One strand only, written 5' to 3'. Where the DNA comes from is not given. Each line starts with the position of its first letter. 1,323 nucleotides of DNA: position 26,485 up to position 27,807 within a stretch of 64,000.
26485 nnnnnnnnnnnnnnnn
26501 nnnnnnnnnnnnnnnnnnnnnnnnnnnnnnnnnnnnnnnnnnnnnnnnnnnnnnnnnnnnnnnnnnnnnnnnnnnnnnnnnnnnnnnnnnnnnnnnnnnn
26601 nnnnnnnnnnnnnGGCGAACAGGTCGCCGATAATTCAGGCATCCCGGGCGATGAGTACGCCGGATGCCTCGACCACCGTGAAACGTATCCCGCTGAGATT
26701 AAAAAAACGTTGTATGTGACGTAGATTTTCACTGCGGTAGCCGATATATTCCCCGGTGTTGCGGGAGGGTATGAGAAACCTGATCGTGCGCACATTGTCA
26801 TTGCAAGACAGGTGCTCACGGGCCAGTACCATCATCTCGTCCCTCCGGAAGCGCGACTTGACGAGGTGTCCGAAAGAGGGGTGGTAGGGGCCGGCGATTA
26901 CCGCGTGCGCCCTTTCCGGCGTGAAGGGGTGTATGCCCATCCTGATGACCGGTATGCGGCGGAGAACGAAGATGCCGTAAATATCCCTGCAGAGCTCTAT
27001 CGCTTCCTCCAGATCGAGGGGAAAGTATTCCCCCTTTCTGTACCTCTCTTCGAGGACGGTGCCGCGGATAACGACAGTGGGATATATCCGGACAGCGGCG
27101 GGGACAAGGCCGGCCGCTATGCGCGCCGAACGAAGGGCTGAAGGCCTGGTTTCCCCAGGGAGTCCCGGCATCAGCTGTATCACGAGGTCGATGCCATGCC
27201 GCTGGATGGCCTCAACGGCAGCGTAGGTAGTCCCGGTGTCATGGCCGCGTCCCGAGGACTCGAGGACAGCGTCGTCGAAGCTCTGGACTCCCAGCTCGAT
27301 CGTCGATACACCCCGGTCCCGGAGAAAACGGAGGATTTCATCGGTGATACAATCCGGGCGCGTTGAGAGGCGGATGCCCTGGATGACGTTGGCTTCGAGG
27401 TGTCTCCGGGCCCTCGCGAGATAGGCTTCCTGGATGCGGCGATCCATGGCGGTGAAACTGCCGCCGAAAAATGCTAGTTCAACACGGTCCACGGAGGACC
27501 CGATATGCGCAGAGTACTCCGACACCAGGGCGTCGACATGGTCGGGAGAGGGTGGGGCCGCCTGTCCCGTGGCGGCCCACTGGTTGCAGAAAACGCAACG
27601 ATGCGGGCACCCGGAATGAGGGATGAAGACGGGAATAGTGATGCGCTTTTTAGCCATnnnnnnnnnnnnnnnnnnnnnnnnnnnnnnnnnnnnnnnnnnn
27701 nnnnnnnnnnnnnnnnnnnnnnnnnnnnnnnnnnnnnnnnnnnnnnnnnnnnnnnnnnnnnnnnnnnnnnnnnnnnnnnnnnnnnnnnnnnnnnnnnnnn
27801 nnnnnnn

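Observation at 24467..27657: Radical-SAM / secreted Cys-rich-tail protein / Hsp33 in one translationally coupled operon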

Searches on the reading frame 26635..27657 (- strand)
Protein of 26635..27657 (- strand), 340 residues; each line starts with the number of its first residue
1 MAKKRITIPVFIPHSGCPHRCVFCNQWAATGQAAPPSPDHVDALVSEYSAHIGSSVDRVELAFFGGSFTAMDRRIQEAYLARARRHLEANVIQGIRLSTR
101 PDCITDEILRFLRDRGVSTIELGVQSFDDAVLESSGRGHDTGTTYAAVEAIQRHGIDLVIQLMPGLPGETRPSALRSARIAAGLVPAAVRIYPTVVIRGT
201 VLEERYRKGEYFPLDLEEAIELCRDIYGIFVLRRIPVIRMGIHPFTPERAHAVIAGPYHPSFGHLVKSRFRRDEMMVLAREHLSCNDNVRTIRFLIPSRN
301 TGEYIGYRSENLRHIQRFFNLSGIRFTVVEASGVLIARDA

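Call 3: search_protein_families(library=pfam, proteins=[window:26635-27657:-], max_evalue=0.01)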
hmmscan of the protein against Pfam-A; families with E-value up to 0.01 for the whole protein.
window:26635-27657:- (340 aa): 2 families
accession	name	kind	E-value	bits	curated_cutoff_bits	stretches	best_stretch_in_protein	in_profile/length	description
PF04055.27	Radical_SAM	-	6.4e-24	85.4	29.5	1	12-171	2-156/166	Radical SAM superfamily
PF16199.10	Radical_SAM_C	-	6.5e-19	68.2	31.9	1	186-271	1-84/85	Radical_SAM C-terminal domain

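Call 4: search_protein_families(library=ncbifam, proteins=[window:26635-27657:-], max_evalue=0.01)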
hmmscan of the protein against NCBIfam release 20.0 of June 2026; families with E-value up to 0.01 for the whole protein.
window:26635-27657:- (340 aa): 31 families (the best 25 are shown)
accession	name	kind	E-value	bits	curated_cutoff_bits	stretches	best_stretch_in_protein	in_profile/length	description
TIGR01212.1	TIGR01212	equivalog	1e-26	93.8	180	1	84-226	101-247/302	tRNA modification radical SAM protein MnmL/YtqA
TIGR01211.1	ELP3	subfamily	1.3e-26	93.3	350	1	94-271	194-369/522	tRNA uridine(34) 5-carboxymethylaminomethyl modification radical SAM/GNAT enzyme Elp3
NF006067.1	PRK08208.1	equivalog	1.3e-21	77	380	1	7-207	37-240/427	STM4012 family radical SAM protein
TIGR00539.1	hemN_rel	equivalog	8.1e-21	74.5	205.4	1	11-212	6-204/361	radical SAM family heme chaperone HemW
TIGR03994.1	rSAM_HemZ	equivalog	5.3e-18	65.3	321.4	1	5-208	84-290/401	coproporphyrinogen dehydrogenase HemZ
TIGR04107.1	rSAM_HutW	equivalog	5.6e-15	55.1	400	1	10-211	44-247/419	heme anaerobic degradation radical SAM methyltransferase ChuW/HutW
TIGR04013.1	B12_SAM_MJ_1487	hypoth_equivalog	1.3e-14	53.9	251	1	15-203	158-354/382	TIGR04013 family B12-binding domain/radical SAM domain-containing protein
NF006060.0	PRK08207.1-3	equivalog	1.7e-10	40.3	653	1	3-206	145-356/477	coproporphyrinogen III oxidase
TIGR00538.1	hemN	equivalog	7.7e-09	34.9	324.95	1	10-192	54-238/454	oxygen-independent coproporphyrinogen III oxidase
TIGR04014.1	B12_SAM_MJ_0865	equivalog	1.9e-08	33.6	360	1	14-171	166-323/434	methyl-coenzyme M reductase glutamine C-methyltransferase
NF006064.0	PRK08207.2-2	equivalog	4.1e-08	32.7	504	1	7-192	144-336/465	coproporphyrinogen III oxidase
TIGR04479.1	bcpD_PhpK_rSAM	subfamily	1.1e-07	30.7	600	1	15-173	248-398/504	PhpK family radical SAM P-methyltransferase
NF006062.0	PRK08207.1-5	equivalog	1.8e-07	30.4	1007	1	3-208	144-357/476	coproporphyrinogen III oxidase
NF033712.0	B12_rSAM_KedN5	subfamily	2.1e-07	29.6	700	1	15-204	202-389/624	KedN5 family methylcobalamin-dependent radical SAM C-methyltransferase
NF006063.0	PRK08207.2-1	equivalog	2.8e-07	29.5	1074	1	3-159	190-350/518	coproporphyrinogen III oxidase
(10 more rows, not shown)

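Call 7: search_solved_structures(query=window:26635-27657:-, max_evalue=0.001)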
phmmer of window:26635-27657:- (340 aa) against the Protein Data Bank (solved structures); distinct sequences matched with E-value up to 0.001: 13.
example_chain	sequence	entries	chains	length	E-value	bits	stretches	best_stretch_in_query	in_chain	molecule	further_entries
6ia6_A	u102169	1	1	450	1.3e-21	80.2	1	13-227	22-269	ELP3 family, ELP3 family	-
5l7l_A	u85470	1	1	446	1.3e-21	80.2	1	13-227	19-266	ELP3 family, ELP3 family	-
5l7j_A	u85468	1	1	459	1.4e-21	80.2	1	13-226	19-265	ELP3 family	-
6iad_A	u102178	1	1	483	3.5e-20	75.6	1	51-223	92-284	Histone acetyltransferase, ELP3 family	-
6iaz_A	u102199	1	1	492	3.8e-20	75.5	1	51-223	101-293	Histone acetyltransferase, ELP3 family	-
6ia8_A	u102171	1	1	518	4.8e-20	75.1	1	51-223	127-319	Histone acetyltransferase, ELP3 family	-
8ptx_C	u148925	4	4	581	2.9e-13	52.8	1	50-226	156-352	Elongator complex protein 3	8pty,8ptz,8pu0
8avg_C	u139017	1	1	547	3.4e-13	52.6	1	50-227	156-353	Elongator complex protein 3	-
6qk7_C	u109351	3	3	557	1.6e-12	50.4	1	50-226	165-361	Elongator complex protein 3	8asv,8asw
9p2u_A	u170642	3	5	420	3.9e-09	39.3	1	15-193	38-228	Radical S-adenosylmethionine methyltransferase NocN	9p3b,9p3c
1olt_A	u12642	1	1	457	3.5e-05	26.3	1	8-192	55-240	OXYGEN-INDEPENDENT COPROPORPHYRINOGEN III OXIDASE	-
9n1b_A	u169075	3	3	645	6.1e-05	25.5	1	13-173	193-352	Radical SAM protein | Radical SAM enzyme CysS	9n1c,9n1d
9ccb_A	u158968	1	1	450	0.00019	23.9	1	13-177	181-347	Radical SAM core domain-containing protein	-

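Call 12: find_homologous_proteins(query=window:26635-27657:-, max_evalue=1e-10)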
Query window:26635-27657:- (340 aa): 7880 proteins with E <= 1e-10 among 8000 candidates; the best 120 are listed.
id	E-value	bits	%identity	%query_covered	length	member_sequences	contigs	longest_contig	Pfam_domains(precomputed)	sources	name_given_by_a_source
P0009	8.2e-226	766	100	100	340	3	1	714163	PF16199.11,PF04055.28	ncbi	-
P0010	1.5e-166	572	78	99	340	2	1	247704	PF16199.11,PF04055.28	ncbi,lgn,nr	ncbi:MAG: radical SAM protein [Spirochaetes bacterium]|nr:radical SAM protein [Spirochaetota bacteri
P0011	2.7e-136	472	64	99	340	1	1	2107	PF16199.11,PF04055.28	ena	-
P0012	3.4e-125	436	59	96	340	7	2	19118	PF16199.11,PF04055.28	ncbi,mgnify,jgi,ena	mgnify:CR=1 FL=1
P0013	9.1e-124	431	61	99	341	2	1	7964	PF16199.11,PF04055.28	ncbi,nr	ncbi:MAG: radical SAM protein [Chrysiogenales bacterium]|nr:MAG: radical SAM protein [Chrysiogenales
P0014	3.6e-123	429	58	99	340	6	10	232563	PF16199.11,PF04055.28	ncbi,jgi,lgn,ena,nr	ncbi:MAG TPA: radical SAM protein [Spirochaetota bacterium]|nr:radical SAM protein [Spirochaetota ba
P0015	1.4e-122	427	57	99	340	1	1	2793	PF16199.11,PF04055.28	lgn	-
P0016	6.5e-121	422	58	99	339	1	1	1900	PF16199.11,PF04055.28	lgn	-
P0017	8.6e-121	421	58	96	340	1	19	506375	PF16199.11,PF04055.28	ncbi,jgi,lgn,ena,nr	ncbi:MAG TPA: radical SAM protein [Spirochaetota bacterium]|nr:radical SAM protein [Spirochaetota ba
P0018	7.3e-120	418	57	99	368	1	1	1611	PF16199.11,PF04055.28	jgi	jgi:histone acetyltransferase (RNA polymerase elongator complex component)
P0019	2.9e-118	413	56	99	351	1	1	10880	PF16199.11,PF04055.28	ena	-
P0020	4.1e-118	412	57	99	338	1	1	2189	PF16199.11,PF04055.28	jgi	jgi:radical SAM enzyme (TIGR01210 family)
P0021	6.6e-118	412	56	96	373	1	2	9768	PF16199.11,PF04055.28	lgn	-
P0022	7.6e-118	411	55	99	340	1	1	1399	PF16199.11,PF04055.28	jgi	-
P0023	9.9e-118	411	55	99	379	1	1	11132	PF16199.11,PF04055.28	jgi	jgi:histone acetyltransferase (RNA polymerase elongator complex component)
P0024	7.6e-117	408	54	99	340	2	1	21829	PF16199.11,PF04055.28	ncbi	-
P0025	2.3e-116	407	56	99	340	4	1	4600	PF16199.11,PF04055.28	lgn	-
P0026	2.9e-116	406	54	99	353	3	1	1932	PF16199.11,PF04055.28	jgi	jgi:radical SAM enzyme (TIGR01210 family)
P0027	6.3e-116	405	55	99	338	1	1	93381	PF16199.11,PF04055.28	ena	-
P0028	6.7e-116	405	56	99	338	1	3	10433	PF16199.11,PF04055.28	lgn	-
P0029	7.5e-116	405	53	99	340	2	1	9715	PF16199.11,PF04055.28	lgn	-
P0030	9.9e-116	405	56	96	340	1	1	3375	PF16199.11,PF04055.28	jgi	jgi:histone acetyltransferase (RNA polymerase elongator complex component)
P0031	1.2e-114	401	54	99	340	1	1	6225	PF16199.11,PF04055.28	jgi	jgi:histone acetyltransferase (RNA polymerase elongator complex component)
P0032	1.3e-114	401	54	99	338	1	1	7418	PF16199.11,PF04055.28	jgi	jgi:histone acetyltransferase (RNA polymerase elongator complex component)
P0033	5.5e-114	399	54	99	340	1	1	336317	PF16199.11,PF04055.28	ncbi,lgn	-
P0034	2.4e-113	397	55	99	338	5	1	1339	PF16199.11,PF04055.28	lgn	-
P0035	2.7e-113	397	51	99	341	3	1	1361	PF16199.11,PF04055.28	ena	-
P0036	6.2e-113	395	54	98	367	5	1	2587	PF16199.11,PF04055.28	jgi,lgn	jgi:histone acetyltransferase (RNA polymerase elongator complex component)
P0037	1.1e-112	394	54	99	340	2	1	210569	PF16199.11,PF04055.28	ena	-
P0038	2.5e-112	393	53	99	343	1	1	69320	PF16199.11,PF04055.28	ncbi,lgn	-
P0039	2.9e-112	393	53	99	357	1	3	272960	PF16199.11,PF04055.28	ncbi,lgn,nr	ncbi:MAG: radical SAM protein [Spirochaetes bacterium]|nr:radical SAM protein [Spirochaetota bacteri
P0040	1.6e-111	391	53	99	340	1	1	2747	PF16199.11,PF04055.28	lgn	-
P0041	5.2e-111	389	52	99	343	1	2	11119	PF16199.11,PF04055.28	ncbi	-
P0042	2.2e-110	387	54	99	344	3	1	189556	PF16199.11,PF04055.28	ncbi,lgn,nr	ncbi:MAG: radical SAM protein [Spirochaetes bacterium]|nr:radical SAM protein [Spirochaetota bacteri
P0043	1.1e-109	385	55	98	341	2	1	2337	PF16199.11,PF04055.28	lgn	-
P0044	3.9e-109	383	52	99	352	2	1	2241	PF16199.11,PF04055.28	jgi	-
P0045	9.0e-107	375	53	99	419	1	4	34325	PF16199.11,PF04055.28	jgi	jgi:histone acetyltransferase (RNA polymerase elongator complex component)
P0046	4.0e-105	370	48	100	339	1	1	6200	PF16199.11,PF04055.28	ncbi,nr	ncbi:MAG: radical SAM protein [bacterium]|nr:radical SAM protein [bacterium]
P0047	2.9e-104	367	51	98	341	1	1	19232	PF16199.11,PF04055.28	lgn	-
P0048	1.5e-102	361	52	95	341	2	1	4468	PF16199.11,PF04055.28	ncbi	-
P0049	1.1e-101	358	52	96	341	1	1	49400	PF16199.11,PF04055.28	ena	-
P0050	1.1e-101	358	48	96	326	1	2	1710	PF16199.11,PF04055.28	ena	-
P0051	5.0e-100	353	49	96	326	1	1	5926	PF16199.11,PF04055.28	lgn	-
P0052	3.5e-99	350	51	95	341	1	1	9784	PF16199.11,PF04055.28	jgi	jgi:histone acetyltransferase (RNA polymerase elongator complex component)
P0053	3.8e-99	350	50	97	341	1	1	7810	PF16199.11,PF04055.28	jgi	jgi:histone acetyltransferase (RNA polymerase elongator complex component)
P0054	1.1e-98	349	51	96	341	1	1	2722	PF16199.11,PF04055.28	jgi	jgi:histone acetyltransferase (RNA polymerase elongator complex component)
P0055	8.5e-98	346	48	96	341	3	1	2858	PF16199.11,PF04055.28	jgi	jgi:histone acetyltransferase (RNA polymerase elongator complex component)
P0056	4.5e-97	343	46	99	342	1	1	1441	PF16199.11,PF04055.28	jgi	jgi:histone acetyltransferase (RNA polymerase elongator complex component)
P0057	6.9e-97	343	48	98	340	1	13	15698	PF16199.11,PF04055.28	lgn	-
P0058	1.2e-96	342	50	96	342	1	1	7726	PF16199.11,PF04055.28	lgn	-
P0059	1.4e-96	342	48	97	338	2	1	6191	PF16199.11,PF04055.28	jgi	jgi:radical SAM enzyme (TIGR01210 family)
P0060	2.3e-96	341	48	95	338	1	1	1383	PF16199.11,PF04055.28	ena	-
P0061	3.4e-96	340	48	99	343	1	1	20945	PF16199.11,PF04055.28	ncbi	-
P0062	3.6e-96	340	48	99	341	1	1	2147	PF16199.11,PF04055.28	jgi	jgi:histone acetyltransferase (RNA polymerase elongator complex component)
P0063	4.6e-96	340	49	97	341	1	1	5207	PF16199.11,PF04055.28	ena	-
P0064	7.0e-96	339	49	98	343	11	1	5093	PF16199.11,PF04055.28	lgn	-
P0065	9.0e-96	339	48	99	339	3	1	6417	PF16199.11,PF04055.28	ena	-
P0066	1.8e-95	338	48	96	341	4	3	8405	PF16199.11,PF04055.28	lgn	-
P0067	1.9e-95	338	48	97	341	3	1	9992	PF16199.11,PF04055.28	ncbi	-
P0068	1.4e-94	335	47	99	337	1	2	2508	PF16199.11,PF04055.28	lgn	-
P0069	2.0e-94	335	48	96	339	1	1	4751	PF16199.11,PF04055.28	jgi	-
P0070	2.5e-94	334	56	82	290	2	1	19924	PF16199.11,PF04055.28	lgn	-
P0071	5.0e-94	333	47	96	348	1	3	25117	PF16199.11,PF04055.28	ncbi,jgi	jgi:histone acetyltransferase (RNA polymerase elongator complex component)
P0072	2.2e-93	331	49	97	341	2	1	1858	PF16199.11,PF04055.28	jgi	jgi:histone acetyltransferase (RNA polymerase elongator complex component)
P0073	2.6e-93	331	48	95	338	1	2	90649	PF16199.11,PF04055.28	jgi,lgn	-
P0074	3.6e-93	330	46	100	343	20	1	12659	PF16199.11,PF04055.28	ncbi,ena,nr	ncbi:MAG TPA: radical SAM protein [Spirochaetota bacterium]|nr:radical SAM protein [Spirochaetota ba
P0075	5.1e-93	330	47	96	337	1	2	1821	PF16199.11,PF04055.28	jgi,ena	-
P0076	1.7e-92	328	49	95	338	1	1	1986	PF16199.11,PF04055.28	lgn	-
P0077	1.8e-92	328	48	96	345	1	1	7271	PF16199.11,PF04055.28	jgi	jgi:histone acetyltransferase (RNA polymerase elongator complex component)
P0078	2.0e-92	328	48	93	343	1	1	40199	PF16199.11,PF04055.28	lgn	-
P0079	2.1e-92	328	46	98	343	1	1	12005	PF16199.11,PF04055.28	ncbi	-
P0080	2.9e-92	327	46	96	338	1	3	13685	PF16199.11,PF04055.28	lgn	-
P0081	3.1e-92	327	47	95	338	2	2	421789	PF16199.11,PF04055.28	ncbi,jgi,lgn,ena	-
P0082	3.9e-92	327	48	96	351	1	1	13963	PF16199.11,PF04055.28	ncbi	-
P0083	4.8e-92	327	48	96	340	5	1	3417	PF16199.11,PF04055.28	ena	-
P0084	5.3e-92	327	47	96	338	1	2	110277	PF16199.11,PF04055.28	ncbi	-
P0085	8.9e-92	326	48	97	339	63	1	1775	PF16199.11,PF04055.28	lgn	-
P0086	1.4e-91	325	47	98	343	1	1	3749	PF16199.11,PF04055.28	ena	-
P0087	2.5e-91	324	48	96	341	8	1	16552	PF16199.11,PF04055.28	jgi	-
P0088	3.0e-91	324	48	94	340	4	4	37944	PF16199.11,PF04055.28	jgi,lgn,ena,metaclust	metaclust:\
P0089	3.1e-91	324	48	99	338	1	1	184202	PF16199.11,PF04055.28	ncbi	-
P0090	4.9e-91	323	46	95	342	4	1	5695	PF16199.11,PF04055.28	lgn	-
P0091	5.9e-91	323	48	96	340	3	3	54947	PF16199.11,PF04055.28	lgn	-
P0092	9.0e-91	322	47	99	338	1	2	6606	PF16199.11,PF04055.28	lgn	-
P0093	1.1e-90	322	47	96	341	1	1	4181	PF16199.11,PF04055.28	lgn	-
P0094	1.1e-90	322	45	98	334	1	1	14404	PF16199.11,PF04055.28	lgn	-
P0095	1.4e-90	322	47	96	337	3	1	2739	PF16199.11,PF04055.28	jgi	-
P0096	1.9e-90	321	45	99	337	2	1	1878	PF16199.11,PF04055.28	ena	-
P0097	2.5e-90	321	46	95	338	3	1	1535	PF16199.11,PF04055.28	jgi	-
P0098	3.4e-90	321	45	99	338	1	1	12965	PF16199.11,PF04055.28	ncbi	-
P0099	4.0e-90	320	45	100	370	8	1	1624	PF16199.11,PF04055.28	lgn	-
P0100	4.7e-90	320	48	96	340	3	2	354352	PF16199.11,PF04055.28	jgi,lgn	-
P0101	5.0e-90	320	44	99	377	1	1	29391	PF16199.11,PF04055.28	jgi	-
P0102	5.4e-90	320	45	95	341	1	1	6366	PF16199.11,PF04055.28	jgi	jgi:histone acetyltransferase (RNA polymerase elongator complex component)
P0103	9.6e-90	319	46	99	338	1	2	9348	PF16199.11,PF04055.28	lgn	-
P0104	1.4e-89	319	43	99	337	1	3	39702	PF16199.11,PF04055.28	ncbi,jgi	jgi:histone acetyltransferase (RNA polymerase elongator complex component)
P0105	1.6e-89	318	48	97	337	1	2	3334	PF16199.11,PF04055.28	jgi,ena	-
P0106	2.2e-89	318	49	94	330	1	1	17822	PF16199.11,PF04055.28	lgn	-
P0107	2.6e-89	318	46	95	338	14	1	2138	PF16199.11,PF04055.28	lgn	-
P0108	2.8e-89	318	47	96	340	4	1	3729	PF16199.11,PF04055.28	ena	-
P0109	3.4e-89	317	47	96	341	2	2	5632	PF16199.11,PF04055.28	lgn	-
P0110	5.1e-89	317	46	95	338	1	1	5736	PF16199.11,PF04055.28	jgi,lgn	-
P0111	1.2e-88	316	44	99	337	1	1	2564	PF16199.11,PF04055.28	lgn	-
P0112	1.5e-88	315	47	93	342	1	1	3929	PF16199.11,PF04055.28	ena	-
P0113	1.6e-88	315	46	96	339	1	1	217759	PF16199.11,PF04055.28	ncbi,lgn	-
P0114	2.8e-88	314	45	96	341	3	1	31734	PF16199.11,PF04055.28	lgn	-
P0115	4.0e-88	314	48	94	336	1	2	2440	PF16199.11,PF04055.28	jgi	jgi:histone acetyltransferase (RNA polymerase elongator complex component)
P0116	4.4e-88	314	45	97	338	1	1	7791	PF16199.11,PF04055.28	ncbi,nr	ncbi:MAG: radical SAM protein [Spirochaetes bacterium]|nr:radical SAM protein [Spirochaetota bacteri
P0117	5.6e-88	313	48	92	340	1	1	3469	PF16199.11,PF04055.28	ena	-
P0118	5.9e-88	313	46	99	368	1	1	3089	PF16199.11,PF04055.28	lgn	-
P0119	6.2e-88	313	46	96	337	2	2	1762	PF16199.11,PF04055.28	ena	-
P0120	6.4e-88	313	47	94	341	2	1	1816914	PF16199.11,PF04055.28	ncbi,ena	-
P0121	7.3e-88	313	48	94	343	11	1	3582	PF16199.11,PF04055.28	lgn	-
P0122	1.2e-87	312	45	100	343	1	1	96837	PF16199.11,PF04055.28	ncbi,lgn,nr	ncbi:MAG TPA: radical SAM protein [Spirochaetota bacterium]|nr:radical SAM protein [Spirochaetota ba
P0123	1.2e-87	312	45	96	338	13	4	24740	PF16199.11,PF04055.28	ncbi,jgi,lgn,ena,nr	ncbi:MAG TPA: radical SAM protein [Spirochaetota bacterium]|nr:radical SAM protein [Spirochaetota ba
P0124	1.4e-87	312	44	96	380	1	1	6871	PF16199.11,PF04055.28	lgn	-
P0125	2.6e-87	311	47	93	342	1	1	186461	PF16199.11,PF04055.28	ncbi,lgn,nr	ncbi:MAG: radical SAM protein [Spirochaetes bacterium]|nr:MAG: radical SAM protein [Spirochaetota ba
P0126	4.2e-87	310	47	96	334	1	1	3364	PF16199.11,PF04055.28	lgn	-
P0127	4.8e-87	310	50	99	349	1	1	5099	PF16199.11,PF04055.28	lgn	-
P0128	5.4e-87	310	46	94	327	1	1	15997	PF16199.11,PF04055.28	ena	-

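Call 13: find_encoding_contigs(protein=P0010, flank=7000, max_places=2)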
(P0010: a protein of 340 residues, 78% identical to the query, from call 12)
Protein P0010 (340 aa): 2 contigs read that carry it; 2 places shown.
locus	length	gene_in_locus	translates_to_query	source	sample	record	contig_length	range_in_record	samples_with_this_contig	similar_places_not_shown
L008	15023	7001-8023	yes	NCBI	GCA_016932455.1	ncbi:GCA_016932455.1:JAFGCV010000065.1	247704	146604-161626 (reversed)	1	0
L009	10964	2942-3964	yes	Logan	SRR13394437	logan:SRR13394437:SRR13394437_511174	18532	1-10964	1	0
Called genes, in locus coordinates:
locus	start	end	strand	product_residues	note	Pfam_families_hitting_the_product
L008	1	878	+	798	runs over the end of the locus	PF01588:tRNA_bind, PF03483:B3_4, PF03484:B5, PF17759:tRNA_synthFbeta, PF03147:FDX-ACB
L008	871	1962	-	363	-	PF01590:GAF, PF13185:GAF_2, PF13492:GAF_3 (weak), PF00990:GGDEF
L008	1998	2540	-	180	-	PF01928:CYTH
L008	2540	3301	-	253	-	PF10646:Germane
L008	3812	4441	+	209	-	PF01135:PCMT, PF00398:RrnaAD (weak), PF13847:Methyltransf_31 (weak)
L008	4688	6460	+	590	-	-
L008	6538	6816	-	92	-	PF09723:Zn_ribbon_8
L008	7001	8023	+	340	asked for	PF04055:Radical_SAM, PF16199:Radical_SAM_C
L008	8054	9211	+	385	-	-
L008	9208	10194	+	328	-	PF01430:HSP33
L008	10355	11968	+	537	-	PF01266:DAO, PF16901:DAO_C (weak), PF04324:Fer2_BFD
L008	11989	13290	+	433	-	PF00890:FAD_binding_2, PF01266:DAO (faint)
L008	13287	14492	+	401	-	PF12838:Fer4_7 (weak), PF13183:Fer4_8, PF13237:Fer4_10 (faint), PF02754:CCG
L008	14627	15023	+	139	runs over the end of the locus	PF01894:YjbQ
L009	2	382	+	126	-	?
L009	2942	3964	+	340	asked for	PF04055:Radical_SAM, PF16199:Radical_SAM_C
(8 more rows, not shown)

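Call 14: find_encoding_contigs(protein=P0014, flank=7000, max_places=2)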
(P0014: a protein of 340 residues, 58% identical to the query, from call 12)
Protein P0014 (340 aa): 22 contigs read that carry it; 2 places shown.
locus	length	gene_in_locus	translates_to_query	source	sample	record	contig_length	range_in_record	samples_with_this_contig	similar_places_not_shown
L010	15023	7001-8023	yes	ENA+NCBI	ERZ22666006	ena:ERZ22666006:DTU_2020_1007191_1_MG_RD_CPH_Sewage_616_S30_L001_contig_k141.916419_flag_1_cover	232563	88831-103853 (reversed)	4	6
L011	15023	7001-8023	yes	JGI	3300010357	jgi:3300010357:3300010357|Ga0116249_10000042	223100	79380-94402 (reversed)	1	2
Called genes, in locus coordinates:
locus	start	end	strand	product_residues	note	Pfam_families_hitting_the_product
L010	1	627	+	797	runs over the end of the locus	PF01588:tRNA_bind, PF03483:B3_4, PF03484:B5, PF17759:tRNA_synthFbeta, PF03147:FDX-ACB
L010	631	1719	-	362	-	PF01590:GAF, PF13185:GAF_2, PF13492:GAF_3 (weak), PF00990:GGDEF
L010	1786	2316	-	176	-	PF01928:CYTH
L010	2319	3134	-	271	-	PF10646:Germane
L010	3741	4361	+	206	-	PF01135:PCMT, PF13847:Methyltransf_31, PF13649:Methyltransf_25 (weak)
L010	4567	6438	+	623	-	-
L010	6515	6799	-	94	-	PF09723:Zn_ribbon_8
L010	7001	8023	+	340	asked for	PF04055:Radical_SAM, PF16199:Radical_SAM_C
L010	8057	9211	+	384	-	-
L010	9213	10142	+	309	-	PF01430:HSP33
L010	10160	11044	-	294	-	PF02754:CCG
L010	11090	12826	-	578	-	PF12838:Fer4_7 (weak), PF13183:Fer4_8, PF13237:Fer4_10 (weak), PF13534:Fer4_17 (weak), PF12838:Fer4_7 (weak), PF13183:Fer4_8, PF13187:Fer4_9, PF13534:Fer4_17, +7 more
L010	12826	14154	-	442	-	PF00890:FAD_binding_2, PF07992:Pyr_redox_2 (faint)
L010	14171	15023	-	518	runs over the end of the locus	PF00890:FAD_binding_2 (faint), PF01266:DAO, PF01494:FAD_binding_3 (faint)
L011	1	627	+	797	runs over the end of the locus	PF01588:tRNA_bind, PF03483:B3_4, PF03484:B5, PF17759:tRNA_synthFbeta, PF03147:FDX-ACB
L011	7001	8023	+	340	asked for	PF04055:Radical_SAM, PF16199:Radical_SAM_C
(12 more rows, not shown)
